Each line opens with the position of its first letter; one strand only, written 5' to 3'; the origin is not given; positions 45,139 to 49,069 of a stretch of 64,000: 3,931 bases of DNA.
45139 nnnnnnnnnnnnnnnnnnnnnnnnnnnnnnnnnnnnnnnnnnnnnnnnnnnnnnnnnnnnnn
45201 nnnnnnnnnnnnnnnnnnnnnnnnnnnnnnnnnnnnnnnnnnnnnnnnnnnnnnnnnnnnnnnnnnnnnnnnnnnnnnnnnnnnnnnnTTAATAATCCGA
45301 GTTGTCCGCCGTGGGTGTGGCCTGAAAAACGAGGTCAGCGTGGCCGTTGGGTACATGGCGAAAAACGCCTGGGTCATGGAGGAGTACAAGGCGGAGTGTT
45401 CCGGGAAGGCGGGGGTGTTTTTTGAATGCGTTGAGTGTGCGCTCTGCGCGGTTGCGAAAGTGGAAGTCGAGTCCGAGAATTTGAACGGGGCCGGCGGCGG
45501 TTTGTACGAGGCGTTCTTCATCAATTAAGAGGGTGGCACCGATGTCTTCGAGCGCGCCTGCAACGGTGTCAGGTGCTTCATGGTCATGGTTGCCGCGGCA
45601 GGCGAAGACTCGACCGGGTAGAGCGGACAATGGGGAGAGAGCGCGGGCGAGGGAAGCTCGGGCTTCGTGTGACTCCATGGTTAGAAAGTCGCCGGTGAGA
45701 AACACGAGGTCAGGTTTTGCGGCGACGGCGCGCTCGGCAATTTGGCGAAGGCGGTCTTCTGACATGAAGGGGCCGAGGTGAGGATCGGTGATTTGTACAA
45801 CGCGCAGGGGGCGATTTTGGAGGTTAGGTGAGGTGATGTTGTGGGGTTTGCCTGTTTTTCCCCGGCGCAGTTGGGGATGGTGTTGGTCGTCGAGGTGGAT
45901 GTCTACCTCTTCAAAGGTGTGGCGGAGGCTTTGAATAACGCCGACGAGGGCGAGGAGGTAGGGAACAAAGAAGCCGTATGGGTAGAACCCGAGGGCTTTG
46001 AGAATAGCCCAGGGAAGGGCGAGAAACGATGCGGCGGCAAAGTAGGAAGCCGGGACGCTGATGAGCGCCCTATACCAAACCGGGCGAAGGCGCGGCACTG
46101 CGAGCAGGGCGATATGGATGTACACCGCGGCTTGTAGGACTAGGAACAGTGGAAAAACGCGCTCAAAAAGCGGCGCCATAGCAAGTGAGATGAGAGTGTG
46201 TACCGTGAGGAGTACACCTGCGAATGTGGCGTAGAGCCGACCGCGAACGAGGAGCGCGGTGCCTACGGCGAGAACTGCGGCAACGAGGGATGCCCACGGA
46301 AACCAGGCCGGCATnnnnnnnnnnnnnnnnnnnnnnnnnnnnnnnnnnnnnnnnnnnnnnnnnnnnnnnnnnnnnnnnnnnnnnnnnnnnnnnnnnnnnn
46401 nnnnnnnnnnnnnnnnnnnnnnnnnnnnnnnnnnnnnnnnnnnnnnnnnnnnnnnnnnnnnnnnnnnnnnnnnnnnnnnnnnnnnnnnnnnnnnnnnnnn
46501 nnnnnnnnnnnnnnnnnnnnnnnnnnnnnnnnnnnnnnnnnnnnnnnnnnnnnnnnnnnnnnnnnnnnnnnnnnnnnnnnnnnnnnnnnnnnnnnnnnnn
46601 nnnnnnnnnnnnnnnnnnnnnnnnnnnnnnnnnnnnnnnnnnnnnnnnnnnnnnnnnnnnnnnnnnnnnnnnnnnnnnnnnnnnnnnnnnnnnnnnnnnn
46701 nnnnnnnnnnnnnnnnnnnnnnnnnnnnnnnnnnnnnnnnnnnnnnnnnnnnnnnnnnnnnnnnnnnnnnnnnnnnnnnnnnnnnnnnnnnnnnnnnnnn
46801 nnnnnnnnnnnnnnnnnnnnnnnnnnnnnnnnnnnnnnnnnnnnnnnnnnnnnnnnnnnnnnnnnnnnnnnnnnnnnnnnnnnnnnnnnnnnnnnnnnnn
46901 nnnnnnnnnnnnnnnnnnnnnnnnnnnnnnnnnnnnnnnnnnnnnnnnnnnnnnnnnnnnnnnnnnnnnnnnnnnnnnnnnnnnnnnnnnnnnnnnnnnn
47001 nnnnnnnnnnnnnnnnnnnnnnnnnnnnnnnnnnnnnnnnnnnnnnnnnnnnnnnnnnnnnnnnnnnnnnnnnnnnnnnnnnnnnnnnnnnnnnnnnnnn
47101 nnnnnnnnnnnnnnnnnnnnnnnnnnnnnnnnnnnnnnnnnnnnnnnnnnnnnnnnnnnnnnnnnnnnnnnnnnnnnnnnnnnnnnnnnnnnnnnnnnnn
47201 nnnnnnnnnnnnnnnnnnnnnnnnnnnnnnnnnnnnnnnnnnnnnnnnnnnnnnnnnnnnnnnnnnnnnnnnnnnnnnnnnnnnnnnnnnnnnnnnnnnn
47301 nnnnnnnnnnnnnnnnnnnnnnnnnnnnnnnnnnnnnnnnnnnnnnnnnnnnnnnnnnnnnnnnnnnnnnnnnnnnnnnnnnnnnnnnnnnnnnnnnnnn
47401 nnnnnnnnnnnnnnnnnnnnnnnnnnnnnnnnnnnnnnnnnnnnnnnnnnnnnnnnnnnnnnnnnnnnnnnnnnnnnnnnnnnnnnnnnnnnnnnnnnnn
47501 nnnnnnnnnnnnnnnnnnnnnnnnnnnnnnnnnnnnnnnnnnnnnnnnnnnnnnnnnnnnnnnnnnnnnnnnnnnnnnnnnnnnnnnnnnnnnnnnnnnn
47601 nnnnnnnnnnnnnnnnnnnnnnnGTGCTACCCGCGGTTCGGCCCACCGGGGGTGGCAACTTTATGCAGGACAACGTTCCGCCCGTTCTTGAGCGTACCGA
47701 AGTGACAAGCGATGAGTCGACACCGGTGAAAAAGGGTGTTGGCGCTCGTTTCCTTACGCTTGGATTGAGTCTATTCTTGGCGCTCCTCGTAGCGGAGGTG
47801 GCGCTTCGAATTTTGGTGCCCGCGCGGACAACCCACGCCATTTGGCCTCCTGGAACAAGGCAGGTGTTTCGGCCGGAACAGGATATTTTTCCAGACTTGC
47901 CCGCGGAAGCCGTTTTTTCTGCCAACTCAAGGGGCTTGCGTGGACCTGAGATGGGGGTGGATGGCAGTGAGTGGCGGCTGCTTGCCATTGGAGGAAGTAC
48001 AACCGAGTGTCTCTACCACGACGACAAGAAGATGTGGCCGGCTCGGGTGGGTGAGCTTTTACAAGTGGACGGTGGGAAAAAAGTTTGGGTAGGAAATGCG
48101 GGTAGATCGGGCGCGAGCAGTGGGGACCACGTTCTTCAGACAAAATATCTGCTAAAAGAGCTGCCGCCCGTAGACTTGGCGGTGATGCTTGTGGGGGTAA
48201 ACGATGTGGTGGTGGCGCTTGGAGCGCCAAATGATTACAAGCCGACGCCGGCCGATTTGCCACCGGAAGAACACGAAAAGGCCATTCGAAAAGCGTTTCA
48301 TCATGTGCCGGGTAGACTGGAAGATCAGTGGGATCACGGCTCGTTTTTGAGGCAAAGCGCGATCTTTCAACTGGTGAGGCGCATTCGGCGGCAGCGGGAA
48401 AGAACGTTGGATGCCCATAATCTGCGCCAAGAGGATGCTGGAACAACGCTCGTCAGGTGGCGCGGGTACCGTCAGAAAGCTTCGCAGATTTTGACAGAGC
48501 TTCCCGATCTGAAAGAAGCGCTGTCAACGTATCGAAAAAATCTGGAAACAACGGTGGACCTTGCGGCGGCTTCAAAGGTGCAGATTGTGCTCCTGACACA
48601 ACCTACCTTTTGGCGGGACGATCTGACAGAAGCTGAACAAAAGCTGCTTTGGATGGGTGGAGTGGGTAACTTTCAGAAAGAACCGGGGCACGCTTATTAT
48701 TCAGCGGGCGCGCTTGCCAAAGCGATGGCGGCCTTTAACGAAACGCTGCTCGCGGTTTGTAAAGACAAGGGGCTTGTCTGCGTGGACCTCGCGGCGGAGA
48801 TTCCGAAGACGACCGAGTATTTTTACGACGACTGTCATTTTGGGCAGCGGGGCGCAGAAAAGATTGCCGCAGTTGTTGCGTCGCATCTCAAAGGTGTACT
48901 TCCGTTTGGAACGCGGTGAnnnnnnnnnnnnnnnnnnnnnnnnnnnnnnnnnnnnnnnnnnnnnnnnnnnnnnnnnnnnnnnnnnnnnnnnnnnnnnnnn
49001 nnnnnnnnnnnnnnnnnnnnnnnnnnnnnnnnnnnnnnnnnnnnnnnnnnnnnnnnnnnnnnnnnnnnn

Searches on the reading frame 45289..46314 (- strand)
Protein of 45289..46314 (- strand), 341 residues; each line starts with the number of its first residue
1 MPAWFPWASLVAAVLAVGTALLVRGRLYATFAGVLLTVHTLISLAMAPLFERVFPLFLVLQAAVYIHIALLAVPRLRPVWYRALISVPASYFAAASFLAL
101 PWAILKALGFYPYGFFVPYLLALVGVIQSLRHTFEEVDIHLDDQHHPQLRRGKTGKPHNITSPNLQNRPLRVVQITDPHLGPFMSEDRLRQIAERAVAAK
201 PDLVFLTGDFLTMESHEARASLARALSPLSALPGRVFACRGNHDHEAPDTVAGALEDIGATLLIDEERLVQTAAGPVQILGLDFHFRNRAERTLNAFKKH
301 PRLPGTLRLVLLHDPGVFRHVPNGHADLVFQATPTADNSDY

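Call 9: search_protein_families(library=pfam, proteins=[window:45289-46314:-], max_evalue=0.001)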
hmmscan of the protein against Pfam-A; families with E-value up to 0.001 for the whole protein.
window:45289-46314:- (341 aa): 2 families
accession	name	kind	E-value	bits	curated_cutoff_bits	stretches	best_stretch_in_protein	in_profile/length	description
PF00149.33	Metallophos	-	4.2e-08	34.3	21.5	1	170-245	1-72/191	Calcineurin-like phosphoesterase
PF12850.12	Metallophos_2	-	0.00011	22.7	27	1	171-274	2-60/154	Calcineurin-like phosphoesterase superfamily domain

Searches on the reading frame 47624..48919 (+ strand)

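Call 9: search_protein_families(library=pfam, proteins=[window:47624-48919:+], max_evalue=0.001)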
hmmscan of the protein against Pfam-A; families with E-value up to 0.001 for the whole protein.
window:47624-48919:+ (431 aa): 1 family
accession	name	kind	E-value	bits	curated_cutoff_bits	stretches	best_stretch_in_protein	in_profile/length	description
PF13472.12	Lipase_GDSL_2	-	1.3e-13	52.3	32.9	1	121-412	1-177/178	GDSL-like Lipase/Acylhydrolase family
